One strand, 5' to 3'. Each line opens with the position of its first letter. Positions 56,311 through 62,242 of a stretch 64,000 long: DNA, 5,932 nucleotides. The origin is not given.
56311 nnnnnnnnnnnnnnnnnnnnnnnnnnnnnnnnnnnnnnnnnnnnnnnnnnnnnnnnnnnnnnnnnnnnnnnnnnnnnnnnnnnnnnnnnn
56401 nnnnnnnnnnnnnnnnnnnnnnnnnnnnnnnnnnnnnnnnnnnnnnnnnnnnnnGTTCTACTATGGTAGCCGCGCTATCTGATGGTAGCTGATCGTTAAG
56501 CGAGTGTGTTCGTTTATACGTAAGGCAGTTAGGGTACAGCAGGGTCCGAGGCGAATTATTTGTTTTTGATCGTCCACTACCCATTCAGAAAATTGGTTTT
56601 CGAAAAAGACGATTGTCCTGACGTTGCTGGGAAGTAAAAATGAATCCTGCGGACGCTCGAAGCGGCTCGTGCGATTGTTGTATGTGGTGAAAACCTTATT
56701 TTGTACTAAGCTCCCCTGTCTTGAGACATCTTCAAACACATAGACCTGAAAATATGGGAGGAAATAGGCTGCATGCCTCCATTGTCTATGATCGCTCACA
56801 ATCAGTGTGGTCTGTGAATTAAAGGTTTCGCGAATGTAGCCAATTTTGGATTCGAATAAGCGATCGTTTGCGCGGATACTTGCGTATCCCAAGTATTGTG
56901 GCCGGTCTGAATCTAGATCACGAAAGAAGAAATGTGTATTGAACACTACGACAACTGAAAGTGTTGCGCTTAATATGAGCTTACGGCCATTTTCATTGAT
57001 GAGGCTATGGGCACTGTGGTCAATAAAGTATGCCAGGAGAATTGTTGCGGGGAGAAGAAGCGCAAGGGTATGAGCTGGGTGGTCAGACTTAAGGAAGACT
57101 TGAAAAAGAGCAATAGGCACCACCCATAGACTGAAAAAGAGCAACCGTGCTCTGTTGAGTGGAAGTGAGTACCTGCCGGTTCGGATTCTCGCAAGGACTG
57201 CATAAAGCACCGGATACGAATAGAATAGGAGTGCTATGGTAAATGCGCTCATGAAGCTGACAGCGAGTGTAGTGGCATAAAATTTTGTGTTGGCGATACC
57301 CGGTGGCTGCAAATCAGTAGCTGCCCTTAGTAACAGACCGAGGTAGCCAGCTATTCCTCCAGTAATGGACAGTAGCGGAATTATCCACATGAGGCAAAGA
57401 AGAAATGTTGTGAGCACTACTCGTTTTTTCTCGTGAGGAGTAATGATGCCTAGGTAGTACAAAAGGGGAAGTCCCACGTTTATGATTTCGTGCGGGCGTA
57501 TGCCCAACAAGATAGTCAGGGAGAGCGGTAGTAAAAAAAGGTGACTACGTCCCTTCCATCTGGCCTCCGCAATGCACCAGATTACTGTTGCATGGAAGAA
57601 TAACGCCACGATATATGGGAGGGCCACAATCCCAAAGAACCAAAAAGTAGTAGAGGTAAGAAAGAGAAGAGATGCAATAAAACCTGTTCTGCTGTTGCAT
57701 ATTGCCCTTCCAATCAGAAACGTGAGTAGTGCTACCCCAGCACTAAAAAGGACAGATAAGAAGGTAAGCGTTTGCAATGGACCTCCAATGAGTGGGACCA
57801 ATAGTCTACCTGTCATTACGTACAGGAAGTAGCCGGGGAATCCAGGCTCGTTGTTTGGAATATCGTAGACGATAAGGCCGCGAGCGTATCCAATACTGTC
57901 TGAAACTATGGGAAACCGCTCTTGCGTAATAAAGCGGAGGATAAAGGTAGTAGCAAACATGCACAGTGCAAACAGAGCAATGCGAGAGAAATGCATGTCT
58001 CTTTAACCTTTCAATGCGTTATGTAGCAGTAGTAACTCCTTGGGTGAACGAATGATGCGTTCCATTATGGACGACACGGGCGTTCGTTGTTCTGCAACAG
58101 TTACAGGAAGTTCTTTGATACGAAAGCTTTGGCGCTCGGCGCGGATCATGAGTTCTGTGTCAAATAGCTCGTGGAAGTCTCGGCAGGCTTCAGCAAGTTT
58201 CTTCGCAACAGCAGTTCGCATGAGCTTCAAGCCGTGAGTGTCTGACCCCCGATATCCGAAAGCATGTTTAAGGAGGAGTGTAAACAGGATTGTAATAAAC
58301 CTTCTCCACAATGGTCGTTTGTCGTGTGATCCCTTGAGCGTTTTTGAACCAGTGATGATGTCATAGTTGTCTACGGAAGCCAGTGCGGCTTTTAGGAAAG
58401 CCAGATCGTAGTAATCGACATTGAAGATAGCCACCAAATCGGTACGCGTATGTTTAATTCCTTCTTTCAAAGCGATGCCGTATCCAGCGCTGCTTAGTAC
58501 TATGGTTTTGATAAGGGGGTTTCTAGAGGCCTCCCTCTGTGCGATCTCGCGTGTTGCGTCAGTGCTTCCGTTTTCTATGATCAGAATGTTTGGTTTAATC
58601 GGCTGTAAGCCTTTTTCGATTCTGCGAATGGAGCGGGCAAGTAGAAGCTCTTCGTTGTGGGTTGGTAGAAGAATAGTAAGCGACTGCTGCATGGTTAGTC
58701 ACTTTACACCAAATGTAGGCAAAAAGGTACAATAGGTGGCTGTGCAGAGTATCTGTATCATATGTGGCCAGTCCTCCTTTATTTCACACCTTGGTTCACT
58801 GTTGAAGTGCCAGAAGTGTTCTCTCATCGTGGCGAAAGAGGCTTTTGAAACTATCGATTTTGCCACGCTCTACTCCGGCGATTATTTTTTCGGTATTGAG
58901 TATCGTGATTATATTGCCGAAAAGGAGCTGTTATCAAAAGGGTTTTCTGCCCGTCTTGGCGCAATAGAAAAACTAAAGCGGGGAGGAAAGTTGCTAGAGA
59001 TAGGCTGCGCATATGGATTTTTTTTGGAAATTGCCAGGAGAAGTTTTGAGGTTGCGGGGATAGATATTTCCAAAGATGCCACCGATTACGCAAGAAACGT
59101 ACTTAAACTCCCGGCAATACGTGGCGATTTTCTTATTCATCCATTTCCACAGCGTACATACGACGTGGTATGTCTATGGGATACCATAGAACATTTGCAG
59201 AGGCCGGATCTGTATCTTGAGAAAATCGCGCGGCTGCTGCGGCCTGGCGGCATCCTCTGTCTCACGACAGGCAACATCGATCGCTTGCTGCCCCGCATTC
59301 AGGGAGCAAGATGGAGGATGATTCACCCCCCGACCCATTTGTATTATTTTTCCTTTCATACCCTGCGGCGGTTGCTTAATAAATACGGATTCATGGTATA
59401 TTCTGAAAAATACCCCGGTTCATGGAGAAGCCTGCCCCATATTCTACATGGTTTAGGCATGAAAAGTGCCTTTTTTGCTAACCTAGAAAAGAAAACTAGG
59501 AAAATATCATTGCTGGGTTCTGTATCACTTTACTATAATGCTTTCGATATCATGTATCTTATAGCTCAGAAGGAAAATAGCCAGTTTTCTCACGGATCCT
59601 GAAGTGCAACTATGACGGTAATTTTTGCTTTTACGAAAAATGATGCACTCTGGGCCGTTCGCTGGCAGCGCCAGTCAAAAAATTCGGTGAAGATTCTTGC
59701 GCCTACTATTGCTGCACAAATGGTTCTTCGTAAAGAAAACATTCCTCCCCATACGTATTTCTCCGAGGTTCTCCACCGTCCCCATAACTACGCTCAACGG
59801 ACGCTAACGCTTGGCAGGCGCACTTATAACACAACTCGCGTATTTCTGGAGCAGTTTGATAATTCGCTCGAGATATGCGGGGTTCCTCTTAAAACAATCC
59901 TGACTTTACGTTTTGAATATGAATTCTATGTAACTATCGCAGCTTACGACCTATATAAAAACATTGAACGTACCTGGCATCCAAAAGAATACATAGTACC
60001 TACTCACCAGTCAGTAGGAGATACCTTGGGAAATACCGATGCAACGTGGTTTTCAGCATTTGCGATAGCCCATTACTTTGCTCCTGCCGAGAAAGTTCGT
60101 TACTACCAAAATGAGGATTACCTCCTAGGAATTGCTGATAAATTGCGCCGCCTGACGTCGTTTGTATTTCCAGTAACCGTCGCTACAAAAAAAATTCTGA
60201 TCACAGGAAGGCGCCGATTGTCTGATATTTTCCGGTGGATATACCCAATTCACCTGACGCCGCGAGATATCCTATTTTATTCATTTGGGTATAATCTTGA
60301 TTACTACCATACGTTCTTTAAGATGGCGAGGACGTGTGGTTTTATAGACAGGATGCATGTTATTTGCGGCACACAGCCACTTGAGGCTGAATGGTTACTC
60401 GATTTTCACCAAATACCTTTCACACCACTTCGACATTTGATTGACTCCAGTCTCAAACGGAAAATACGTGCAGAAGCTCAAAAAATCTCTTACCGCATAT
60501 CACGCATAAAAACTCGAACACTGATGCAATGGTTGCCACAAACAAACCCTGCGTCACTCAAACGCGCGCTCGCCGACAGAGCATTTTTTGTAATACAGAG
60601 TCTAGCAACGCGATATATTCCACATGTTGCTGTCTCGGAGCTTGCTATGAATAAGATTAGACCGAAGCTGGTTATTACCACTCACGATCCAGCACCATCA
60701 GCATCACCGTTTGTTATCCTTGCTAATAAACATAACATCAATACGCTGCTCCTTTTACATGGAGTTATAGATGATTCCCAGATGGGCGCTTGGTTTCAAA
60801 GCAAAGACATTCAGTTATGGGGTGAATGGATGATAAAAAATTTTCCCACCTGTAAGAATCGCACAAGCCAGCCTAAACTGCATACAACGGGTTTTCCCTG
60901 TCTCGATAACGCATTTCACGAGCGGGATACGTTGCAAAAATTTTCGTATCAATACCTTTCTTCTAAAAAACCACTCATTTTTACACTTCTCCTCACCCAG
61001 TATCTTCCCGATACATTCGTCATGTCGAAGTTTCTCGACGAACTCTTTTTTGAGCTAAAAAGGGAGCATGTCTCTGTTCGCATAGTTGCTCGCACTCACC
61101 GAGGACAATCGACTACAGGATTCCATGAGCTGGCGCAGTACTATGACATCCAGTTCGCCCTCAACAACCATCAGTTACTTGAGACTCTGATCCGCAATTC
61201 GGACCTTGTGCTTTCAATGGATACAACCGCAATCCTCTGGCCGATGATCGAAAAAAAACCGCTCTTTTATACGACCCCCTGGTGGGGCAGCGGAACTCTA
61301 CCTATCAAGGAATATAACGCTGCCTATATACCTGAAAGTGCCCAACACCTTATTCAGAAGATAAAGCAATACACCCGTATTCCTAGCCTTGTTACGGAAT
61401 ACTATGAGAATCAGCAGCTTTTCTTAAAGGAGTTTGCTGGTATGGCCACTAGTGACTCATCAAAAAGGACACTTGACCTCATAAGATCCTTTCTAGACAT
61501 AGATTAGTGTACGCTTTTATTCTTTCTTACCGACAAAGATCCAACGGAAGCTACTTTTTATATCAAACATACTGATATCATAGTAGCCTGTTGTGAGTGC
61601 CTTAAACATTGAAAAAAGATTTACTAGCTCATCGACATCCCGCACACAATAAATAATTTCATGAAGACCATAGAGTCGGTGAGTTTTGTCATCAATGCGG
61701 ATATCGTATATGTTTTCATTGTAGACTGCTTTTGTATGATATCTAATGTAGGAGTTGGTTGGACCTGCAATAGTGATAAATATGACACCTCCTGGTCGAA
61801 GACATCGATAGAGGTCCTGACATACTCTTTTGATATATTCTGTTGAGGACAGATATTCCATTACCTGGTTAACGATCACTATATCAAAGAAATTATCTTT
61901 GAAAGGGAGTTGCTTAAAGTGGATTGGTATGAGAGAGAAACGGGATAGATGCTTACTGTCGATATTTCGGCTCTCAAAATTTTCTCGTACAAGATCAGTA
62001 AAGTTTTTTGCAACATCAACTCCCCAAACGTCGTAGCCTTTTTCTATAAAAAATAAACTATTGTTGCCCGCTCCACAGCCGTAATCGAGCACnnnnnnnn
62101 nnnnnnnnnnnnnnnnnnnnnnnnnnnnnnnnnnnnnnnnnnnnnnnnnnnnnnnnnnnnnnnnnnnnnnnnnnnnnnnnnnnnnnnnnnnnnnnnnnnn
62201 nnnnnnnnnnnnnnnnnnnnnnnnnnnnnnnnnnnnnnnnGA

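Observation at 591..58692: Nineteen GT-C-type polytopic membrane glycosyltransferases in 64 kb, suggesting a combinatorial lipid-carrier-dependent extracytoplasmic glycosylation island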

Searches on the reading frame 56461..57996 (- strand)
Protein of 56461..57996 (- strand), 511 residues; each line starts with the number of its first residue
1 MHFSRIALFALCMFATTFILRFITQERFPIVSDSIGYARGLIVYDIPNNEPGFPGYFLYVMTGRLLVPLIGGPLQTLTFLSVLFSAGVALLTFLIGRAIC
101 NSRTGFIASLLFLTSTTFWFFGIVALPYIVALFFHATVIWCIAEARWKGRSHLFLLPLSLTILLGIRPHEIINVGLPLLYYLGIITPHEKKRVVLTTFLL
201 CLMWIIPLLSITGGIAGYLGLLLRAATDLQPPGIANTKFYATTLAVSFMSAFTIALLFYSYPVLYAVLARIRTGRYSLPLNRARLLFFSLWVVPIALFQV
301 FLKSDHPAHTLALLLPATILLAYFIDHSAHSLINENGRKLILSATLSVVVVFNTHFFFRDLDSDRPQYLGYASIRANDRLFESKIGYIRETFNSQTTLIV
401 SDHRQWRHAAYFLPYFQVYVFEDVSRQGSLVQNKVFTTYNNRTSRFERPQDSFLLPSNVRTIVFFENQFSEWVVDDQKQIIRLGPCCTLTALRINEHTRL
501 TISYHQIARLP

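Call 5: search_protein_families(library=pfam, proteins=[window:56461-57996:-], max_evalue=0.01)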
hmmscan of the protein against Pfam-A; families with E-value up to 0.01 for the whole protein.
window:56461-57996:- (511 aa): 1 family
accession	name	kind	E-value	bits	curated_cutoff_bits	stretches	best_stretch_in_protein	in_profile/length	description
PF11028.14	TMEM260-like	-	0.00021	21.5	24.2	1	54-182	18-169/179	Protein O-mannosyl-transferase TMEM260-like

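Call 11: search_protein_families(library=ncbifam, proteins=[window:56461-57996:-], max_evalue=0.01)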
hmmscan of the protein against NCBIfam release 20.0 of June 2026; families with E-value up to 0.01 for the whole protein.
window:56461-57996:- (511 aa): 0 families

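Call 35: find_homologous_proteins(query=window:56461-57996:-, max_evalue=0.001)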
Query window:56461-57996:- (511 aa): 4 proteins with E <= 0.001 among 8000 candidates.
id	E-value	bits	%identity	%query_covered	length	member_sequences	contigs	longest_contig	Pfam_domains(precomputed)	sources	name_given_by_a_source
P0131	0.0e+0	1110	100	98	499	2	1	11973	-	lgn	-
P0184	9.8e-234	795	70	98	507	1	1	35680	-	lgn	-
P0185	1.3e-109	386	39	98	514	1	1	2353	-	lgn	-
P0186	1.9e-109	385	41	98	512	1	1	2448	-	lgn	-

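Call 62: predict_structure(alignment_id=A3)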
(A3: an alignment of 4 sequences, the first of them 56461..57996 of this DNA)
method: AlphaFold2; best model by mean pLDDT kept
length: 511 residues; sequences in the alignment: 4
mean_pLDDT: 57.0   pTM: 0.52
mean pLDDT of the five models: 57.0, 50.4, 50.0, 46.6, 44.3
residues with pLDDT >= 90: 0; 70-90: 142; 50-70: 181; < 50: 188
segments of 3 or more residues with pLDDT < 50: 1-64, 117-125, 224-243, 275-278, 300-302, 304-307, 337-378, 424-432, 468-476, 502-511
pLDDT, mean of each block of 10 residues (from residue 1): 41 40 31 30 28 43 49 55 71 83 76 54 53 81 79 83 65 74 86 85 63 57 46 40 49 53 56 51 71 60 49 69 71 53 34 26 32 38 73 84 58 69 45 55 52 66 65 52 63 67 37 34
secondary structure, 60 per line:
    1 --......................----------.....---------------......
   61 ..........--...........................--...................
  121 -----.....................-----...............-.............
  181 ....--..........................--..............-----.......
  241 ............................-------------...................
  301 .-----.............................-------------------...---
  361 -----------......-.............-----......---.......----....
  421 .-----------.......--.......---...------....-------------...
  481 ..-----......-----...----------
elements in order: H3-24 H35-39 H55-70 H73-99 H102-120 H126-146 H152-166 H168-184 H187-212 H215-228 H234-268 H282-301 H307-335 H372-377 H379-391 E397-402 H406-412 E417-421 E433-439 E442-448 E452-454 E461-464 E478-482 E488-493 E499-501

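Call 74: search_protein_representatives(protein=window:56461-57996:-)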
Query: 511 residues. Proteins with E-value up to 0.001 (for the whole library): 1243; up to 1e-10: 510; up to 1e-30: 35. The best 150 are listed.
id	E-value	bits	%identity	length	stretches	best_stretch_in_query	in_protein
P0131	0.0e+00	1110.1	100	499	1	13-511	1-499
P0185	4.2e-110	385.5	40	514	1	11-507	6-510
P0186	6.1e-110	384.9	42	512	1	8-507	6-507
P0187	1.8e-49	185.4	29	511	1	10-499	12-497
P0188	7.6e-48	180.1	29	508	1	12-478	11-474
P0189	8.0e-47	176.7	28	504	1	10-505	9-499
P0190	7.1e-46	173.6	30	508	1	9-507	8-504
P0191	1.4e-45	172.6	30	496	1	6-510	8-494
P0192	1.6e-45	172.5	29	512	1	11-508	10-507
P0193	5.3e-45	170.7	26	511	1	25-503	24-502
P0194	1.8e-44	168.9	29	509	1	11-502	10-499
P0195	1.6e-42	162.6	30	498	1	13-505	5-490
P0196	8.6e-42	160.1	27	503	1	11-510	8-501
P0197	1.5e-41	159.3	29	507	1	18-507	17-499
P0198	1.4e-40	156.2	28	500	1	8-469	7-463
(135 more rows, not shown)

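Call 76: search_protein_families(library=pfam, alignment_id=A6, max_evalue=0.001)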
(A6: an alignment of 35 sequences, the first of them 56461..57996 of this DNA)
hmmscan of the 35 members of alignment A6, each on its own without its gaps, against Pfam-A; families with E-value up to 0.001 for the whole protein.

A. member 1, window:56461-57996:- (511 aa): 1 family
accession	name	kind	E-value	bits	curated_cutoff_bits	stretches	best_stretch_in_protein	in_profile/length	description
PF11028.14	TMEM260-like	-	0.00021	21.5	24.2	1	54-182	18-169/179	Protein O-mannosyl-transferase TMEM260-like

B. families by the number of members that match (of 35 scanned): 4 families
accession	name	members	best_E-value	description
PF13231.12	PMT_2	27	8e-10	Dolichyl-phosphate-mannose-protein mannosyltransferase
PF11028.14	TMEM260-like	18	3.6e-12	Protein O-mannosyl-transferase TMEM260-like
PF02516.20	STT3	2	0.00011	Oligosaccharyl transferase STT3, N-terminal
PF03901.23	Glyco_transf_22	1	0.00081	Alg9-like mannosyltransferase family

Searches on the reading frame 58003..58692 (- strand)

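Call 8: search_protein_families(library=pfam, proteins=[window:58003-58692:-], max_evalue=0.001)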
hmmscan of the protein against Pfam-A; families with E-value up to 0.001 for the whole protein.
window:58003-58692:- (229 aa): 1 family
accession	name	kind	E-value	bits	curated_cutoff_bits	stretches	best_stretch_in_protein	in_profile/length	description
PF00535.33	Glycos_transf_2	-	2.2e-16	60.7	23.3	1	6-162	1-163/168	Glycosyl transferase family 2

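Call 30: search_protein_families(library=ncbifam, proteins=[window:58003-58692:-], max_evalue=0.00001)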
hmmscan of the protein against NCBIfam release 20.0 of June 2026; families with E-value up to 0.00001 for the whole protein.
window:58003-58692:- (229 aa): 9 families
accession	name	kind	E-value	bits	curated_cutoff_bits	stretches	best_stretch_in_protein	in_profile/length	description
NF041391.1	DPhHxTase_Halo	equivalog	6.3e-10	38.4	375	1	11-203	3-187/213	dolichyl-phosphate hexose transferase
TIGR03937.1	PgaC_IcaA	equivalog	4.4e-08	32.5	422.3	1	3-93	45-135/407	poly-beta-1,6-N-acetyl-D-glucosamine synthase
NF047588.1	GlcsyltransPgfSStrep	equivalog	2e-07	30.5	500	1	5-132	3-136/308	glycosyltransferase PgfS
NF058614.1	PPMAGASynPpgS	equivalog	2.2e-07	30.5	370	1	7-199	4-196/226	polyprenyl-phospho-N-acetylgalactosaminyl synthase PpgS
NF010496.0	PRK13915.1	equivalog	5.3e-07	29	262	1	2-96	30-129/307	glucosyl-3-phosphoglycerate synthase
NF007482.0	PRK10073.1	equivalog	8.5e-07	28.3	423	1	3-94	6-96/334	glycosyltransferase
TIGR04283.1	glyco_like_mftF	equivalog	1.2e-06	28.3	182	1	5-93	1-82/221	TIGR04283 family arsenosugar biosynthesis glycosyltransferase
TIGR04182.1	glyco_TIGR04182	equivalog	1.7e-06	27.6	325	1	5-94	2-83/293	S-layer glycoprotein N-glycosyltransferase AglJ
NF041875.1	EPS_EpsD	equivalog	9e-06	25.3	370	0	5-132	1-131/325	exopolysaccharide biosynthesis glycosyltransferase EpsD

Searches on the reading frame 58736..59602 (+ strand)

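Call 8: search_protein_families(library=pfam, proteins=[window:58736-59602:+], max_evalue=0.001)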
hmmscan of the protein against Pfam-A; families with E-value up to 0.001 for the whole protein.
window:58736-59602:+ (288 aa): 7 families
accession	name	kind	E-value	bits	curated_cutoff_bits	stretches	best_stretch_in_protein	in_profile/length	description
PF13489.12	Methyltransf_23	-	4.2e-27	95.3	27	1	73-223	15-163/164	Methyltransferase domain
PF08241.18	Methyltransf_11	-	3.3e-16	60.1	21.2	1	87-175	1-94/95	Methyltransferase domain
PF13649.12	Methyltransf_25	-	5.8e-14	53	27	1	87-172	2-97/97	Methyltransferase domain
PF13847.12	Methyltransf_31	-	5.3e-13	49.3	27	1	81-186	2-119/145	Methyltransferase domain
PF08242.18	Methyltransf_12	-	1.8e-11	45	30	1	87-174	1-98/98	Methyltransferase domain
PF07021.18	MetW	-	4.9e-06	26.7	21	1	78-167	9-101/193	Methionine biosynthesis protein MetW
PF02353.26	CMAS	-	8.5e-06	25.7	27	1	79-178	59-166/273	Mycolic acid cyclopropane synthetase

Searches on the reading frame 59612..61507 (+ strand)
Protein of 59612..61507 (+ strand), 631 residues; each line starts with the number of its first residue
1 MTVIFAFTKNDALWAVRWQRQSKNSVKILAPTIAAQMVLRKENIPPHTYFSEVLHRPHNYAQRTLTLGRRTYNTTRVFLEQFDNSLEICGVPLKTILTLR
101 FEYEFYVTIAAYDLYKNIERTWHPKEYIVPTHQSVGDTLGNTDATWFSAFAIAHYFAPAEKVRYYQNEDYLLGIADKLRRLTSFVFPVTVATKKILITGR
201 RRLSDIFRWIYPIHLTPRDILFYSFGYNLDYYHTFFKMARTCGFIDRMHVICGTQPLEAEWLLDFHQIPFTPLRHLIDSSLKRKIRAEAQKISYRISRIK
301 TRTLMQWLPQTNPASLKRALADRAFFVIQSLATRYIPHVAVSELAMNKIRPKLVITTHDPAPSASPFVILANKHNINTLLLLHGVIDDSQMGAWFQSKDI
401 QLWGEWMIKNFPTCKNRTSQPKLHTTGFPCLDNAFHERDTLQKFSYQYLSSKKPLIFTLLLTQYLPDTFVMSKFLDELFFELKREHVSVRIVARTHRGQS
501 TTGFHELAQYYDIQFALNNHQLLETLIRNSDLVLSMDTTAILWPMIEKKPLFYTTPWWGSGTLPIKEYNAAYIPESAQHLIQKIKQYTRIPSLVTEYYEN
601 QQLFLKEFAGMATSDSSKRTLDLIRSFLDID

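Call 8: search_protein_families(library=pfam, proteins=[window:59612-61507:+], max_evalue=0.001)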
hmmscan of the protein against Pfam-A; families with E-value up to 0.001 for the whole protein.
window:59612-61507:+ (631 aa): 0 families

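Call 11: search_protein_families(library=ncbifam, proteins=[window:59612-61507:+], max_evalue=0.01)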
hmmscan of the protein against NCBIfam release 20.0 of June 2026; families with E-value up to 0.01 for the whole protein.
window:59612-61507:+ (631 aa): 0 families

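Call 21: find_encoding_contigs(protein=window:59612-61507:+, flank=10000, max_places=2)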
Protein window:59612-61507:+ (631 aa): 2 contigs read that carry it; 2 places shown.
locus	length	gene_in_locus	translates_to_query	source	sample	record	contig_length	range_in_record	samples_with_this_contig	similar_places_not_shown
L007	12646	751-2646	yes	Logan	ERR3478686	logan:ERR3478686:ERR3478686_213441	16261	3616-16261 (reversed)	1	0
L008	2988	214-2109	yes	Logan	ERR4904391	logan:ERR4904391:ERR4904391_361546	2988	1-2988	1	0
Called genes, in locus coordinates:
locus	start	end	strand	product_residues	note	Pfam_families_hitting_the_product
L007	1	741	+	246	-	?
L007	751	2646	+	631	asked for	-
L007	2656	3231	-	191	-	PF03848:TehB, PF08241:Methyltransf_11, PF08242:Methyltransf_12, PF13489:Methyltransf_23, PF13649:Methyltransf_25, PF13847:Methyltransf_31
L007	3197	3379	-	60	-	-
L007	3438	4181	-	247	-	PF00551:Formyl_trans_N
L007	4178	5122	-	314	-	PF01522:Polysacc_deac_1, PF10096:DUF2334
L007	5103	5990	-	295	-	PF04321:RmlD_sub_bind, PF01370:Epimerase, PF16363:GDP_Man_Dehyd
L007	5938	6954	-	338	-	PF21360:PylC-like_N, PF02655:ATP-grasp_3, PF07478:Dala_Dala_lig_C (weak), PF15632:ATPgrasp_Ter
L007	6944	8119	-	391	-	PF02350:Epimerase_2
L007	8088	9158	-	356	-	PF03102:NeuB, PF08666:SAF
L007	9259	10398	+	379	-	PF13489:Methyltransf_23, PF08241:Methyltransf_11 (faint), PF08242:Methyltransf_12 (weak)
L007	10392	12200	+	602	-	PF02543:Carbam_trans_N, PF16861:Carbam_trans_C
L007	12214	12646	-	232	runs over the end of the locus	PF01041:DegT_DnrJ_EryC1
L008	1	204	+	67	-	?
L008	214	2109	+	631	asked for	-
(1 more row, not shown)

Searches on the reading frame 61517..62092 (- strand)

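Call 11: search_protein_families(library=ncbifam, proteins=[window:61517-62092:-], max_evalue=0.01)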
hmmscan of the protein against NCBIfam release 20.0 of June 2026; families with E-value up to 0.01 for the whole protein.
window:61517-62092:- (191 aa): 33 families (the best 25 are shown)
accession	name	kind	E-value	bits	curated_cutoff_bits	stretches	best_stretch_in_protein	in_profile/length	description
NF045649.1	2X_seleno_MduS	exception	8.9e-12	44.6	380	1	1-131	45-170/338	methyltransferase domain-containing selenoprotein MduS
NF045667.1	MTase_DVU1556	equivalog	5.9e-10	38.9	155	1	2-107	27-120/213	DVU_1556 family methyltransferase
NF008405.0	PRK11207.1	equivalog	1.3e-09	37.8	218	1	2-115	35-141/198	tellurite resistance methyltransferase TehB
NF008992.0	PRK12335.1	equivalog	1.5e-09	37.4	303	1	1-114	126-231/289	SAM-dependent methyltransferase TehB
NF041536.1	ArsM_DUF2284_UU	exception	1.9e-09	36.4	575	1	1-107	80-181/459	arsenite methyltransferase/DUF2284 domain selenoprotein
TIGR01983.1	UbiG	equivalog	2.5e-09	36.8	102.95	1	1-139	53-181/228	bifunctional 2-polyprenyl-6-hydroxyphenol methylase/3-demethylubiquinol 3-O-methyltransferase UbiG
NF043040.1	corrin_prot_MT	hypoth_equivalog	6e-09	35.6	180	1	2-107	46-148/216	corrinoid protein-associated methyltransferase CpaM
TIGR00477.1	tehB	equivalog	6.9e-09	35.4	219.5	1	2-115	78-183/238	tellurite resistance methyltransferase TehB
NF047649.1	MTase_UXPK_star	exception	6.9e-09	35.1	460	1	1-106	81-181/283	methyltransferase/UXPK-star double selenoprotein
NF008823.0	PRK11873.1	subfamily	1.4e-08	34.5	263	1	2-106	82-181/272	arsenite methyltransferase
NF041537.1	ArsM_AhpD_UU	exception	4.2e-08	32.3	510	1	2-106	81-180/345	arsenite methyltransferase/AhpD domain selenoprotein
NF040539.1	AST_met_ArsM_2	exception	2.9e-07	30.6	240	1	1-107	60-164/262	putative arsinothricin biosynthesis methyltransferase ArsM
NF001244.0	PRK00216.1-5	equivalog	7.3e-07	28.7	216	1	1-126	52-173/236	bifunctional demethylmenaquinone methyltransferase/2-methoxy-6-polyprenyl-1,4-benzoquinol methylase UbiE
TIGR01934.1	MenG_MenH_UbiE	subfamily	1.7e-06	27.5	158.35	1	1-128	43-163/223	ubiquinone/menaquinone biosynthesis methyltransferase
NF007610.0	PRK10258.1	equivalog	2.1e-06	27.2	342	1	2-109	47-142/251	malonyl-ACP O-methyltransferase BioC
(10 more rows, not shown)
